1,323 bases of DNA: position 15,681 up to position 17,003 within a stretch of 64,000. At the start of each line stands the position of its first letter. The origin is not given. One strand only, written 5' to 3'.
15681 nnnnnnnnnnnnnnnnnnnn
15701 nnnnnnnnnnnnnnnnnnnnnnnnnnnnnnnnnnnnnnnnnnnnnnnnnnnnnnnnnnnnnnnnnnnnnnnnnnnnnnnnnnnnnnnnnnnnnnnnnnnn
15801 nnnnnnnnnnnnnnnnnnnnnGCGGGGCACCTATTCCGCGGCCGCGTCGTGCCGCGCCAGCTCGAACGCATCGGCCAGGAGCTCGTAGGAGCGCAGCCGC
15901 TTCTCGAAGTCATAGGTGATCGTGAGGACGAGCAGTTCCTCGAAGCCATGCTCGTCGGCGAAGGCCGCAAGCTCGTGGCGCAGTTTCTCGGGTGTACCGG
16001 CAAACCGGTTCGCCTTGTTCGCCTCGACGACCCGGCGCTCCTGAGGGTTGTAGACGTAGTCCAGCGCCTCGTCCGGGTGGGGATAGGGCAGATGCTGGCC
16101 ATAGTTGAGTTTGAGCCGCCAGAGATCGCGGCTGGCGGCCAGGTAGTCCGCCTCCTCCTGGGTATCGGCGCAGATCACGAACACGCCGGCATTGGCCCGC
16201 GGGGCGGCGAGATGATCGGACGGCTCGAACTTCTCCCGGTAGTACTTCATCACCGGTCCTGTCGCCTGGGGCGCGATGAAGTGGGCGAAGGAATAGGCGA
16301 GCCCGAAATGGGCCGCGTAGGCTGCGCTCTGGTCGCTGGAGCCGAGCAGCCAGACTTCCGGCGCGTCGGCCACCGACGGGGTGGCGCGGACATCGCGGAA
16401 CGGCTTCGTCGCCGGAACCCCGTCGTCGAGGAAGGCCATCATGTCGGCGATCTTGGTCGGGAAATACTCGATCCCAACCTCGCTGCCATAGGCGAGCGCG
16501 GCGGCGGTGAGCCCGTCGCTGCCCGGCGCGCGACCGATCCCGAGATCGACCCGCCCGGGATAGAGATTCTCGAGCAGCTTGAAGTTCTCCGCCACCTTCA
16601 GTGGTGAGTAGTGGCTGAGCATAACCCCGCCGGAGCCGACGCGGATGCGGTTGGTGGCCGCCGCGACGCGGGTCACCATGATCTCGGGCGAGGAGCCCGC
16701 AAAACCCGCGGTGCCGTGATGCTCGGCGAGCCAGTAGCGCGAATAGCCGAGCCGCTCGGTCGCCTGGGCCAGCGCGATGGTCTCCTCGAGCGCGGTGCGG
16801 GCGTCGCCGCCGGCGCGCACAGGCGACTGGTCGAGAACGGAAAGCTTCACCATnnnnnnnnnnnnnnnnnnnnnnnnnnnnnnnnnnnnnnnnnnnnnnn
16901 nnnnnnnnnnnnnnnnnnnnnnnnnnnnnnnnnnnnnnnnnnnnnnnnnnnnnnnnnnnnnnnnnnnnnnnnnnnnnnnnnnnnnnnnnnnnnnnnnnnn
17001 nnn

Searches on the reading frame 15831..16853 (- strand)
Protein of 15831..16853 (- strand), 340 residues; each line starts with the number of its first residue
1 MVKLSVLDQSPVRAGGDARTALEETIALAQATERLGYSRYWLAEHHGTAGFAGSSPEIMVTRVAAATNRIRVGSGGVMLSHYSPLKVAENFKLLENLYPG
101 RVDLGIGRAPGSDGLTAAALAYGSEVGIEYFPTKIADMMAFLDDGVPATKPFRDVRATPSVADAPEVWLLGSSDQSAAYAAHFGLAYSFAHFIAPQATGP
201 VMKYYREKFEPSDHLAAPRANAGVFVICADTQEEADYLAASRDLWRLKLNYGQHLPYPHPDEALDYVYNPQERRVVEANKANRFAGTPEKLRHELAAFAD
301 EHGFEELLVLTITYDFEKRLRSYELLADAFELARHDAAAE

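Call 33: search_protein_families(library=ncbifam, proteins=[window:15831-16853:-], max_evalue=1e-10)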
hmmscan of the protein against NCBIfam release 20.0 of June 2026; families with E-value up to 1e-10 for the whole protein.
window:15831-16853:- (340 aa): 6 families
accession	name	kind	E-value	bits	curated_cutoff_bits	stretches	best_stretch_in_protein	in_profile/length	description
TIGR03558.1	oxido_grp_1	subfamily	1e-124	416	166.95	1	4-329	1-325/325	MsnO8 family LLM class oxidoreductase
NF007802.0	PRK10508.1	equivalog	1.1e-77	261.3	540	1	2-329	6-329/335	luciferase-like monooxygenase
TIGR04036.1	LLM_CE1758_fam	subfamily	5.2e-16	58.4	479.1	1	21-224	26-235/355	CE1758 family FMN-dependent luciferase-like monooxygenase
TIGR03858.1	LLM_2I7G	subfamily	1.3e-13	50.6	462.25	1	18-109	21-111/337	Atu2307/SP_0267 family LLM class monooxygenase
TIGR04027.1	LLM_KPN_01858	hypoth_equivalog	2.8e-13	49.5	412.9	1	30-115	27-113/326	putative FMN-dependent luciferase-like monooxygenase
TIGR04020.1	seco_metab_LLM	subfamily_domain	5.7e-11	42.1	244.45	0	28-108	24-105/341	MupA/Atu3671 family FMN-dependent luciferase-like monooxygenase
